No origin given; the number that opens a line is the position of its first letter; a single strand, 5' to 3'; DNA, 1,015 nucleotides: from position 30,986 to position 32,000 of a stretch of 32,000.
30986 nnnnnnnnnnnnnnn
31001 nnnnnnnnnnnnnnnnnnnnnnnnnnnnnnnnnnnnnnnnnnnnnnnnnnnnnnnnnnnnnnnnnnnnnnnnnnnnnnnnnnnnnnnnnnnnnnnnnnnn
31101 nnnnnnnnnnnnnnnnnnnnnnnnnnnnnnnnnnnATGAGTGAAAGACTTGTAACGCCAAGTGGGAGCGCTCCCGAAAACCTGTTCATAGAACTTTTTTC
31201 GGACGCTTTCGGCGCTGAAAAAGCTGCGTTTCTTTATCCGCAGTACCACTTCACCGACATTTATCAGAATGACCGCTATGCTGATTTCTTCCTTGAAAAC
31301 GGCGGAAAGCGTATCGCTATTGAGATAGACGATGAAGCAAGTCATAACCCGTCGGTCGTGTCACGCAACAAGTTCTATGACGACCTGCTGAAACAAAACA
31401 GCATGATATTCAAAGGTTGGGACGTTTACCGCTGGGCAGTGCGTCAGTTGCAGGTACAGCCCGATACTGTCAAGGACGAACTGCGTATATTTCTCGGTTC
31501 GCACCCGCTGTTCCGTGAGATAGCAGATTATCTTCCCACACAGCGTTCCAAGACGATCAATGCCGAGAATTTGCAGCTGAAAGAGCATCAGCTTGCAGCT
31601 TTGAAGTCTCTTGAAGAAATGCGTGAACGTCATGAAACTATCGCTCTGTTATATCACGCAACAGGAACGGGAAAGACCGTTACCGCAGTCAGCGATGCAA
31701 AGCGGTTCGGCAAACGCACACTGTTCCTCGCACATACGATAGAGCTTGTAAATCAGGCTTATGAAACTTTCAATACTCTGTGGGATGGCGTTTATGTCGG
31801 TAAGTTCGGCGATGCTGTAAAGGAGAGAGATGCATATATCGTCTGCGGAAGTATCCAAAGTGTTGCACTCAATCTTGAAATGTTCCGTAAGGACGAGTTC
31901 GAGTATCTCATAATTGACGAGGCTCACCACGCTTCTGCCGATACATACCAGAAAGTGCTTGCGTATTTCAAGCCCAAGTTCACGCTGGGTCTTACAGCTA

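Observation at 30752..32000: Translationally coupled MazG-like NTP pyrophosphohydrolase plus nuclease-fold::DEAH helicase, a candidate uncharacterised defence or DNA-surveillance pair hidden from the ORF track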

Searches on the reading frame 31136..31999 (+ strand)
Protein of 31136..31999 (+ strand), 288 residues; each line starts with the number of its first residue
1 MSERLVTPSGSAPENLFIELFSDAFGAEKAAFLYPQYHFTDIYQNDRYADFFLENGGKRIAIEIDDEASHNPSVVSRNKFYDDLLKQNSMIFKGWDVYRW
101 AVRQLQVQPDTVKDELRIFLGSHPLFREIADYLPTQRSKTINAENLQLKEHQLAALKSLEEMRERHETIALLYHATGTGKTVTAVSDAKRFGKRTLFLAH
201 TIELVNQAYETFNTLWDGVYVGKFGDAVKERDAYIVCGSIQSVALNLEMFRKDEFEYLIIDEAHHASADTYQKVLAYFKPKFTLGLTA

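Call 7: search_protein_families(library=pfam, proteins=[window:31136-31999:+], max_evalue=1)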
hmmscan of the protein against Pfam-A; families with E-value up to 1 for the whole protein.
seq(288 aa): 11 families
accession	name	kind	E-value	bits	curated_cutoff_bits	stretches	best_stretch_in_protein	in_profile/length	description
PF04851.21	ResIII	-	1.1e-32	113.7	22.5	1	146-288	2-160/164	Type III restriction enzyme, res subunit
PF00270.35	DEAD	-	1.3e-09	38.5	26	1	152-277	4-140/167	DEAD/DEAH box helicase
PF18766.7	SWI2_SNF2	-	1.7e-05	25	26.7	1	152-287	2-152/221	SWI2/SNF2 ATPase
PF13401.12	AAA_22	-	0.0011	19.8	27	1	165-274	3-104/130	AAA domain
PF18741.7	MTES_1575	-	0.0018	18.7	38.2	1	48-117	26-93/96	REase_MTES_1575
PF09848.15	SLFN-g3_helicase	-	0.021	14.5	24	1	175-268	9-93/354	Schlafen group 3, DNA/RNA helicase domain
PF00176.29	SNF2-rel_dom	-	0.024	14.2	24.9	0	230-267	101-138/290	SNF2-related domain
PF13086.12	AAA_11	-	0.029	14.6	27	0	232-266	192-225/257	AAA domain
PF00605.23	IRF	-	0.057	14.2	27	1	81-133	37-91/105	Interferon regulatory factor transcription factor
PF13191.12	AAA_16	-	0.13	13.2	32.6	1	149-213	5-70/167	AAA ATPase domain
PF05621.17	TniB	-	0.13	12.1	22.4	0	246-272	111-137/189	Bacterial TniB protein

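Call 8: search_protein_families(library=ncbifam, proteins=[window:31136-31999:+], max_evalue=1)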
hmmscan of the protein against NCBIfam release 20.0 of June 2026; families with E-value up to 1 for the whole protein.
seq(288 aa): 16 families
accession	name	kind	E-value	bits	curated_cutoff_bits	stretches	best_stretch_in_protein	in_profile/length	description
NF053632.1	heli_RadD_YejH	equivalog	4.6e-16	58.2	720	1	147-281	2-138/573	DNA repair helicase RadD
NF046051.1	restrict_EcoAI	equivalog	8.5e-13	47.6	550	1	151-288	161-311/768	EcoAI/FtnUII family type I restriction enzme subunit R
NF008521.0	PRK11448.1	equivalog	3.3e-07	28.7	729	1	143-265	409-551/1123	type I restriction-modification system endonuclease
NF003673.1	PRK05298.1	equivalog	8.5e-06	24.4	743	1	148-216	10-78/653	excinuclease ABC subunit UvrB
TIGR00631.1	uvrb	equivalog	2.1e-05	22.9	750.1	1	150-216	12-78/658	excinuclease ABC subunit UvrB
NF045503.1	repair_heli_XPB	equivalog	3.1e-05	22.7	610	1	137-288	173-333/548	DNA repair helicase XPB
TIGR04095.1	dnd_restrict_1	equivalog_domain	0.00051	19.1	600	1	144-194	5-51/451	DNA phosphorothioation system restriction enzyme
TIGR00603.1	rad25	subfamily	0.00053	18.3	328.7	1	174-288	282-411/734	DNA repair helicase rad25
TIGR00348.1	hsdR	subfamily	0.00091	17.8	284.55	1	97-273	193-390/674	HsdR family type I site-specific deoxyribonuclease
NF010337.0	PRK13766.1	equivalog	0.0011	17.2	610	1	167-269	30-147/781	Hef nuclease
TIGR03117.2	cas_csf4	equivalog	0.0017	16.6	400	1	137-217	118-201/800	type IV CRISPR-associated DEAD/DEAH-box helicase Csf4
TIGR03158.1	cas3_cyano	exception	0.0042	16.3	69.1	1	159-217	6-64/357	type I-D CRISPR-associated helicase Cas3'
NF004069.0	PRK05580.2-1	equivalog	0.0086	14.5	767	1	133-210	97-172/612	primosomal protein N'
NF004070.0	PRK05580.2-2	equivalog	0.0089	14.2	921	1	140-214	189-267/729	primosomal protein N'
NF004071.0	PRK05580.2-3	equivalog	0.034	12.1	1105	1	146-216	200-274/735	primosomal protein N'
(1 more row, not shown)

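Call 9: search_protein_families(library=padloc, proteins=[window:31136-31999:+], max_evalue=1)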
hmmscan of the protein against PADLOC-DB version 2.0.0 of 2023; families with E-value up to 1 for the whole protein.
seq(288 aa): 17 families
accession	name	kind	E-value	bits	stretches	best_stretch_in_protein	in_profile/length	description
PDLC03658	mREase_IV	-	2.9e-22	76.3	1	152-288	227-369/953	Type IV methyl-directed restriction enzyme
PDLC03659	mREase_IV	-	2.2e-18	63.6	1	152-288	223-369/945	Type IV methyl-directed restriction enzyme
PDLC03047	REase_I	-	3.7e-10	36.2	1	137-288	329-489/1107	Type I restriction enzyme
PDLC02707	PbeA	-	3.8e-10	37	1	136-288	241-411/672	PbeA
PDLC02704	PbeA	-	1.1e-08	32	2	137-194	244-297/682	PbeA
PDLC03049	REase_I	-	1.5e-06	24.5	1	153-288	173-321/807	Type I restriction enzyme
PDLC03046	REase_I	-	0.001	15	1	146-207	262-322/1025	Type I restriction enzyme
PDLC00937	Cas3d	-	0.0011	16.3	1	159-217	6-64/357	"CRISPR-associated helicase Cas3, subtype CYANO"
PDLC05035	PDC-S53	-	0.0021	14.2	1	159-206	503-550/900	-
PDLC02706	PbeA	-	0.0025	14.5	2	171-207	289-330/722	PbeA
PDLC01439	typeIV_DinG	-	0.0031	14.2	1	150-211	18-79/575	CAS-IV-A; associated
PDLC01729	typeIV_DinG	-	0.0079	12.9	1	142-207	14-84/666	Csf4_0_IVA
PDLC02372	Nhi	-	0.01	12.5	1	149-281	184-290/470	-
PDLC03045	REase_I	-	0.01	11.8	1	153-214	270-336/995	Type I restriction enzyme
PDLC01759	Cas3b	-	0.015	12.1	1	147-191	208-254/711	-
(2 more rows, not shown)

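Call 11: find_homologous_proteins(query=window:31136-31999:+)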
Query seq(288 aa) (288 aa): 603 proteins with E <= 0.001 among 1342 candidates; the best 120 are listed.
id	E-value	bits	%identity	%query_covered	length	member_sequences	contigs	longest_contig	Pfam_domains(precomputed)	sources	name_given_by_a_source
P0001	4.8e-142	490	74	100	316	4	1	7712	PF00270.36,PF18766.8,PF04851.22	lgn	-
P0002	5.2e-142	490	77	98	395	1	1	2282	PF00270.36,PF18766.8,PF04851.22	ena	-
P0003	4.0e-140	484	76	98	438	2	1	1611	PF00270.36,PF00176.30,PF18766.8,PF00271.38,PF04851.22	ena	-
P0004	8.6e-140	483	75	97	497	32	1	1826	PF00270.36,PF00176.30,PF18766.8,PF00271.38,PF04851.22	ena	-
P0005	1.1e-139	483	75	97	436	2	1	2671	PF00270.36,PF18741.8,PF18766.8,PF04851.22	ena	-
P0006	3.0e-139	481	75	97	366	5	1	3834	PF00270.36,PF18766.8,PF04851.22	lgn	-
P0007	8.9e-139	480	74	97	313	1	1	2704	PF00270.36,PF04851.22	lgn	-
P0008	2.9e-138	478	74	97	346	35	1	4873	PF00270.36,PF18766.8,PF04851.22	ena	-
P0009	4.9e-138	477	76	97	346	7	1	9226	PF00270.36,PF18766.8,PF04851.22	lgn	-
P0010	1.4e-137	476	73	98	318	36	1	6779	PF00270.36,PF18766.8,PF04851.22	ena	-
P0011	4.7e-137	474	73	100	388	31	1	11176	PF00270.36,PF00176.30,PF18766.8,PF04851.22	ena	-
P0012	2.0e-136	472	73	98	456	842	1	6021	PF00270.36,PF18766.8,PF00271.38,PF04851.22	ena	-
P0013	1.2e-135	470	73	97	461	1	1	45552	PF00270.36,PF18766.8,PF04851.22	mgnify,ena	mgnify:CR=1 FL=1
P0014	1.3e-134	466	75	97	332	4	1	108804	PF00270.36,PF18766.8,PF04851.22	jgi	jgi:hypothetical protein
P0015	1.5e-134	466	72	98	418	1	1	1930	PF00270.36,PF18766.8,PF04851.22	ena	-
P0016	1.5e-134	466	72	98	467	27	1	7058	PF00270.36,PF18766.8,PF00271.38,PF04851.22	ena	-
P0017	1.6e-134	466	73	98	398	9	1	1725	PF00270.36,PF18766.8,PF04851.22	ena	-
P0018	2.0e-134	465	74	97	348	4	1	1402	PF00270.36,PF18766.8,PF04851.22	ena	-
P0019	2.5e-134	465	73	97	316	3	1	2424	PF00270.36,PF18766.8,PF04851.22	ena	-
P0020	3.1e-134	465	73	97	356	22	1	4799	PF00270.36,PF18766.8,PF04851.22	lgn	-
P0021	4.1e-134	464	73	100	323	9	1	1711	PF00270.36,PF18766.8,PF04851.22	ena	-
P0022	4.7e-134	464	73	98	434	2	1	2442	PF00270.36,PF18766.8,PF00271.38,PF04851.22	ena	-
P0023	8.1e-134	463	73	97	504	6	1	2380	PF00270.36,PF18766.8,PF00271.38,PF04851.22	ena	-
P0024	9.0e-134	463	72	98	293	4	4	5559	PF00270.36,PF18766.8,PF04851.22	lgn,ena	-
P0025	1.1e-133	463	71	98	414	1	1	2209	PF00270.36,PF18766.8,PF04851.22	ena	-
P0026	1.4e-133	463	73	98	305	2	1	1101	PF00270.36,PF18741.8,PF18766.8,PF04851.22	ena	-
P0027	1.5e-133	463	74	97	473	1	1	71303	PF00270.36,PF18766.8,PF04851.22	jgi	jgi:hypothetical protein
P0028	2.8e-133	462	72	98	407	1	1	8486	PF00270.36,PF18766.8,PF00271.38,PF04851.22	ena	-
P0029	2.8e-133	462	72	98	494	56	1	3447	PF00270.36,PF18766.8,PF00271.38,PF04851.22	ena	-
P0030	4.0e-133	461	72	100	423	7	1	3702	PF00270.36,PF18766.8,PF04851.22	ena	-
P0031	6.1e-133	461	72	97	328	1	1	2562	PF00270.36,PF00176.30,PF18766.8,PF04851.22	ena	-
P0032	6.5e-133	461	70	98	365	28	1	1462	PF00270.36,PF18741.8,PF18766.8,PF04851.22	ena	-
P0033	1.0e-132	460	72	98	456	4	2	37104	PF00270.36,PF18766.8,PF00271.38,PF04851.22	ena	-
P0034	1.1e-132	460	70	98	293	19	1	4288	PF00270.36,PF18741.8,PF18766.8,PF04851.22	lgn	-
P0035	1.7e-132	459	73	97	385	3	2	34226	PF00270.36,PF18766.8,PF04851.22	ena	-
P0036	1.8e-132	459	72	98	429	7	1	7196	PF00270.36,PF18766.8,PF04851.22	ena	-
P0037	2.8e-132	458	70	98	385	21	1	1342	PF00270.36,PF18741.8,PF18766.8,PF04851.22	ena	-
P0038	3.1e-132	458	71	98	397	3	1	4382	PF00270.36,PF18766.8,PF04851.22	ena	-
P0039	4.1e-132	458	72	98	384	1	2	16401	PF00270.36,PF18766.8,PF04851.22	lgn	-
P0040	6.1e-132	457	71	97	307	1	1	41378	PF00270.36,PF18741.8,PF18766.8,PF04851.22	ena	-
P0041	1.4e-131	456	73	97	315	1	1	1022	PF00270.36,PF18766.8,PF04851.22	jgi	jgi:DNA or RNA helicases of superfamily II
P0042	2.7e-131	455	70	98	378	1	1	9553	PF00270.36,PF18741.8,PF18766.8,PF04851.22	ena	-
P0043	4.6e-131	454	71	98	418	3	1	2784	PF00270.36,PF18766.8,PF04851.22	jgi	jgi:superfamily II DNA or RNA helicase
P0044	5.6e-131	454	72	98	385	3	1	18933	PF00270.36,PF18766.8,PF04851.22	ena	-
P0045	9.4e-131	453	71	97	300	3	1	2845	PF00270.36,PF18766.8,PF04851.22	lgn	-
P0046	1.1e-130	453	72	98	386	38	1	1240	PF00270.36,PF18741.8,PF18766.8,PF04851.22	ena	-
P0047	3.0e-130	452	71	97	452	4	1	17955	PF00270.36,PF18766.8,PF00271.38,PF04851.22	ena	-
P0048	3.6e-130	452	70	98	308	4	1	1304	PF00270.36,PF00176.30,PF18766.8,PF04851.22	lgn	-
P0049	4.3e-130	451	71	98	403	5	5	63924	PF00270.36,PF18766.8,PF04851.22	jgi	-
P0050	6.3e-130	451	69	98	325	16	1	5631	PF00270.36,PF18766.8,PF04851.22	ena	-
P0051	1.3e-129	450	71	97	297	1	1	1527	PF00270.36,PF18766.8,PF04851.22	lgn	-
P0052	3.6e-129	448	72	98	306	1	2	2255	PF00270.36,PF18766.8,PF04851.22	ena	-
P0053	4.3e-129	448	72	97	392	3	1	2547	PF00270.36,PF18766.8,PF04851.22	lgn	-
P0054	6.1e-129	448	72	97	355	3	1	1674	PF00270.36,PF18766.8,PF04851.22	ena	-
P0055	6.6e-129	447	71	97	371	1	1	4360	PF00270.36,PF18766.8,PF04851.22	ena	-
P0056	7.8e-129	447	69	97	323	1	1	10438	PF00270.36,PF18741.8,PF18766.8,PF04851.22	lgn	-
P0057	1.3e-128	446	68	98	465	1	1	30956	PF00270.36,PF18741.8,PF18766.8,PF00271.38,PF04851.22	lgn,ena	-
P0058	1.5e-128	446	69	98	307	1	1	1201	PF00270.36,PF18741.8,PF18766.8,PF04851.22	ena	-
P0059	1.6e-128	446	72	97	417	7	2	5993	PF00270.36,PF18766.8,PF04851.22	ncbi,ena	-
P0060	3.7e-128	445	70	99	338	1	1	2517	PF00270.36,PF18766.8,PF04851.22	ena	-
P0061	4.0e-128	445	70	97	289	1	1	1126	PF00270.36,PF04851.22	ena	-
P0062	6.8e-128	444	69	97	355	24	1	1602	PF00270.36,PF00176.30,PF18766.8,PF04851.22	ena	-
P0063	5.1e-127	441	68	99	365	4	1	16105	PF00270.36,PF00176.30,PF18766.8,PF04851.22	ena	-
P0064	2.6e-126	439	71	92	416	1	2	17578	PF00270.36,PF18741.8,PF10881.15,PF04851.22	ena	-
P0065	3.1e-126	439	71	92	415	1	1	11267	PF00270.36,PF18741.8,PF10881.15,PF04851.22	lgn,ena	-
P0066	5.7e-126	438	69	98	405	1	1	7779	PF00270.36,PF18766.8,PF04851.22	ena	-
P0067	6.8e-126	438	69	99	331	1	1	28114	PF00270.36,PF00176.30,PF18766.8,PF04851.22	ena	-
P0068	1.3e-125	437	69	97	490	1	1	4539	PF00270.36,PF18766.8,PF04851.22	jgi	-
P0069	1.7e-125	436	68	98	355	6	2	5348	PF00270.36,PF18766.8,PF04851.22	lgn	-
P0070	1.5e-124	433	68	100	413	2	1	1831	PF00270.36,PF18766.8,PF04851.22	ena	-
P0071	1.8e-124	433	69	97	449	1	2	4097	PF00270.36,PF18766.8,PF00271.38,PF04851.22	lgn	-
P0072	1.1e-123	430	72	91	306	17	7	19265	PF00270.36,PF18741.8,PF18766.8,PF04851.22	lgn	-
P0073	1.7e-123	430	67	100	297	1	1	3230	PF00270.36,PF18766.8,PF04851.22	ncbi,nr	ncbi:MAG: DEAD/DEAH box helicase family protein, partial [Planctomycetia bacterium]|nr:DEAD/DEAH box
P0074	2.9e-123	429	68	98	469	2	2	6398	PF00270.36,PF18766.8,PF00271.38,PF04851.22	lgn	-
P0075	5.0e-123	428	68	95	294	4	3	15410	PF00270.36,PF04851.22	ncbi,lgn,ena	-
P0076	5.4e-123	428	72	89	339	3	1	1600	PF00270.36,PF04851.22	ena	-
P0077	2.8e-122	426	70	93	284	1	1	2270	PF00270.36,PF04851.22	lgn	-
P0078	7.5e-121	421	68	95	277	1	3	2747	PF00270.36,PF18741.8,PF04851.22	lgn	-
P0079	2.6e-120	419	70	92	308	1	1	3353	PF00270.36,PF04851.22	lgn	-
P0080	1.0e-118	414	85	75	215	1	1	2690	PF04851.22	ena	-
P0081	2.9e-118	412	67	94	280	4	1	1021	PF00270.36,PF04851.22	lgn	-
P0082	3.8e-118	412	74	87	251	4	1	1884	PF00270.36,PF04851.22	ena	-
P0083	6.7e-117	408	76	82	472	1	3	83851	PF00270.36,PF00176.30,PF18766.8,PF00271.38,PF04851.22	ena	-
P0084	1.2e-116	407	70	88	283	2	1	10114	PF00270.36,PF18741.8,PF04851.22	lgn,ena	-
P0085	3.3e-116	406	70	87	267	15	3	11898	PF00270.36,PF04851.22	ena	-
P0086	6.9e-116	405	71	88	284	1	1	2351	PF00270.36,PF04851.22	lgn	-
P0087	1.1e-115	404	70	87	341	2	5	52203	PF04851.22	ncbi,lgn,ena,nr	nr:DEAD/DEAH box helicase family protein [Angelakisella massiliensis]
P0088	1.9e-115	403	71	86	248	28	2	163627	PF00270.36,PF04851.22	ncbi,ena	-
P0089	4.3e-115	402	71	86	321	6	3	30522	PF04851.22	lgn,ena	-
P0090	7.2e-115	401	70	87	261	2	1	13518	PF00270.36,PF18741.8,PF04851.22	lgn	-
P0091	4.9e-114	399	65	99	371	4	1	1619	PF00270.36,PF04851.22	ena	-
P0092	5.6e-114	398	71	86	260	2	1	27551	PF04851.22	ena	-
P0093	5.7e-114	398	66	97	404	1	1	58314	PF18766.8,PF04851.22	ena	-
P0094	2.8e-113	396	65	100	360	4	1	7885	PF00270.36,PF18766.8,PF04851.22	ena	-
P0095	6.2e-113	395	66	97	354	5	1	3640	PF00270.36,PF18766.8,PF04851.22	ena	-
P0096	1.0e-112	394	65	99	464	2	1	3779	PF00270.36,PF18766.8,PF00271.38,PF04851.22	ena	-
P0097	2.6e-112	393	69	89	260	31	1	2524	PF00270.36,PF04851.22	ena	-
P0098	5.3e-112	392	62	100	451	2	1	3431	PF00270.36,PF18741.8,PF18766.8,PF04851.22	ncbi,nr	ncbi:MAG: DEAD/DEAH box helicase family protein, partial [Thermoguttaceae bacterium]|nr:DEAD/DEAH bo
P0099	1.2e-111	391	65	97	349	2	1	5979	PF13086.13,PF00270.36,PF18766.8,PF04851.22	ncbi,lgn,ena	-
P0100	2.6e-111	390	70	85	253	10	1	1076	PF04851.22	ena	-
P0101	1.3e-110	387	67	86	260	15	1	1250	PF00270.36,PF18741.8,PF04851.22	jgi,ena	-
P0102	1.9e-110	387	78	77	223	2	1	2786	PF00270.36,PF04851.22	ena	-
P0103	1.4e-109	384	70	84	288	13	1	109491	PF00270.36,PF04851.22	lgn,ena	-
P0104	1.4e-109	384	67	88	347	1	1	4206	PF00270.36,PF04851.22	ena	-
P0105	8.0e-109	382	67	86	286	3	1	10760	PF00270.36,PF04851.22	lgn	-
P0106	2.2e-108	380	67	91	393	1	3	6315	PF00270.36,PF18766.8,PF00271.38,PF04851.22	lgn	-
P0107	4.8e-108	379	71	81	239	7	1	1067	PF04851.22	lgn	-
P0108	1.3e-107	377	61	97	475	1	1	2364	PF00270.36,PF18766.8,PF04851.22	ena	-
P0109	7.4e-107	375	72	79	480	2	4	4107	PF04851.22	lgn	-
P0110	1.7e-105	371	62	97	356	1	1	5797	PF00270.36,PF18741.8,PF18766.8,PF04851.22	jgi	jgi:hypothetical protein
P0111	1.0e-104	368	59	95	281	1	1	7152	PF00270.36,PF18741.8,PF18766.8,PF04851.22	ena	-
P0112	1.3e-104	368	60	99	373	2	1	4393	PF00270.36,PF18741.8,PF18766.8,PF04851.22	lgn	-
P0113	4.8e-104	366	82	69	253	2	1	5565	PF00270.36,PF18766.8,PF04851.22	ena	-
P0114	9.6e-104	365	61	96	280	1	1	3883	PF00270.36,PF18741.8,PF04851.22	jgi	jgi:hypothetical protein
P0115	9.7e-104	365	67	83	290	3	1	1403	PF00270.36,PF04851.22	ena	-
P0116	2.4e-103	364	69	82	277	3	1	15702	PF00270.36,PF18766.8,PF04851.22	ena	-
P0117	2.5e-103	363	65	93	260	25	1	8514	PF00270.36,PF18741.8,PF04851.22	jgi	-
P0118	2.8e-103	363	60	97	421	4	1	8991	PF18741.8,PF18766.8,PF04851.22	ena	-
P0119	2.9e-103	363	72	77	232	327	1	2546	PF04851.22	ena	-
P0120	3.3e-103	363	59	97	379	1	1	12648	PF00270.36,PF00176.30,PF18741.8,PF18766.8,PF04851.22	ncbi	-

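Call 12: find_related_loci(query=window:31136-31999:+, collection=genome_contigs, flank=10000)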
Query seq(288 aa) (288 aa) in genome_contigs; peptide patterns used: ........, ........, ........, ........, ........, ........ (x = any residue, [..] = any of these).
127 stretches matched a pattern; 64 encode a relative of the query (tblastn E <= 1e-3); 64 distinct loci.
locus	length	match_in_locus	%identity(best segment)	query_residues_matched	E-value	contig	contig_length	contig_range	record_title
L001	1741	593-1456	98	1-288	0e+0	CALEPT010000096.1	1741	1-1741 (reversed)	MAG TPA_asm: uncultured Ruminococcus sp. isolate ERR1278072_bin.68_CONCOCT_v1.1_MAG genome assembly, contig: ERZ842375.8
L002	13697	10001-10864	98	1-288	0e+0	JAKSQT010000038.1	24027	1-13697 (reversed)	MAG: Ruminococcus sp. isolate Horse_feces236 MAG236_38, whole genome shotgun sequence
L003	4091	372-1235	96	1-288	0e+0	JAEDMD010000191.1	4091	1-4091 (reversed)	MAG: Oscillospiraceae bacterium isolate MAG257 NODE_26324_length_4091_cov_4.625372, whole genome shotgun sequence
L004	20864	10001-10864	95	1-288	0e+0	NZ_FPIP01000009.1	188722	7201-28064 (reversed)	Ruminococcus flavefaciens strain YL228, whole genome shotgun sequence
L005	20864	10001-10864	95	1-288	0e+0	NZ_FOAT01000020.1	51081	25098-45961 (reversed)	Ruminococcus albus strain KH2T6, whole genome shotgun sequence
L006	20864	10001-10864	95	1-288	0e+0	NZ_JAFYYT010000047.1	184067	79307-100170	MAG: Ruminococcus sp. isolate RGIG7544 Water_buffalos_Omasum-1__c559252, whole genome shotgun sequence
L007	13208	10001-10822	96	15-288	0e+0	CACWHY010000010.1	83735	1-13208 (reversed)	MAG: Ruminococcus flavefaciens isolate RUG10602 genome assembly, contig: RUG10602_asm_10, whole genome shotgun sequence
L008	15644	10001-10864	90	1-288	7e-180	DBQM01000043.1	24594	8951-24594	MAG TPA_asm: Ruminococcus sp. UBA1394 UBA1394_contig_28176, whole genome shotgun sequence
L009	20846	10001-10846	77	7-288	6e-153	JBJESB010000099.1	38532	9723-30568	MAG: Oscillospiraceae bacterium isolate PUUB23_bin.030 NODE_376_length_38532_cov_8.930920, whole genome shotgun sequence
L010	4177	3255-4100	78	7-288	8e-156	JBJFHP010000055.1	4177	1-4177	MAG: Oscillospiraceae bacterium isolate PUUB39_bin.046 NODE_19031_length_4177_cov_6.644347, whole genome shotgun sequenc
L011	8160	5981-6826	77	7-288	1e-151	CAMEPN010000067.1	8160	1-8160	MAG: uncultured Clostridia bacterium isolate SRR11489776_bin.6_metaWRAP_v1.3_MAG genome assembly, contig: ERZ11466742.95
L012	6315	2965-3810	76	7-288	3e-150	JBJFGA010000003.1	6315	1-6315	MAG: Oscillospiraceae bacterium isolate PUUB45_bin.010 NODE_10330_length_6315_cov_6.656230, whole genome shotgun sequenc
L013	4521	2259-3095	76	9-288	2e-151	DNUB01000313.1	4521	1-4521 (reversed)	MAG TPA_asm: Oscillospiraceae bacterium isolate UBA11956 contig_46898, whole genome shotgun sequence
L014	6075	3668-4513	74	7-288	1e-148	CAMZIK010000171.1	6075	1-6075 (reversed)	MAG TPA_asm: uncultured Clostridia bacterium isolate SRR10912540_bin.40_metaWRAP_v1.3_MAG genome assembly, contig: ERZ14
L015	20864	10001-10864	74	1-288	5e-148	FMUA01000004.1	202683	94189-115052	Ruminococcaceae bacterium P7 genome assembly, contig: IE30DRAFT_scaffold00003.3, whole genome shotgun sequence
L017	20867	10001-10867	72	1-288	9e-148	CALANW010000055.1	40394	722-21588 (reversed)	MAG TPA_asm: uncultured Ruminococcus sp. isolate ERR2619740_bin.114_CONCOCT_v1.1_MAG genome assembly, contig: ERZ1026854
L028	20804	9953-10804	71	5-288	4e-139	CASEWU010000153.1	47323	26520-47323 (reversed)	uncultured Firmicutes bacterium isolate SI.O55.metabat-bins.153 genome assembly, contig: SI.O55.metabat-bins.153.fa_k141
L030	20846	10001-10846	70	7-288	2e-138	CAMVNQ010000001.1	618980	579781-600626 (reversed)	MAG TPA_asm: uncultured Clostridia bacterium isolate SRR8387716_bin.59_metaWRAP_v1.3_MAG genome assembly, contig: ERZ142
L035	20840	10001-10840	73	9-288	1e-136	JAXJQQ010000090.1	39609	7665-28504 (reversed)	MAG: Acutalibacteraceae bacterium isolate DOME_MAG_2612 2612_C0210_k141_304790, whole genome shotgun sequence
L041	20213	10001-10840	72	9-288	9e-134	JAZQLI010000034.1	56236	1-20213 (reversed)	MAG: Candidatus Scatosoma sp. isolate T1900044610_TS20190076.MAGScoT_cleanbin_000010 SGB_795_k141_495640, whole genome s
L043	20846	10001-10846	68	7-288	8e-134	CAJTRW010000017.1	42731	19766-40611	MAG TPA_asm: uncultured Christensenella sp. isolate MGBC111253 genome assembly, contig: MGBC111253.17, whole genome shot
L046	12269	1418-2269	70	5-288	2e-132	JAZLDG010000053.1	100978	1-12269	MAG: Candidatus Scatosoma sp. isolate T1900045040_TC20190033.MAGScoT_cleanbin_000004 SGB_4476_k141_1157276, whole genome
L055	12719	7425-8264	74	9-288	1e-142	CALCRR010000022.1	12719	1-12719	MAG TPA_asm: uncultured Ruminococcus sp. isolate ERR1278105_bin.198_CONCOCT_v1.1_MAG genome assembly, contig: ERZ842401.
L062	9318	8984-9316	77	9-119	6e-54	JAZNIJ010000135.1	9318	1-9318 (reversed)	MAG: Eubacteriales bacterium isolate T1900044687_TS20190153.MAGScoT_cleanbin_000008 SGB_1726_k141_2155741, whole genome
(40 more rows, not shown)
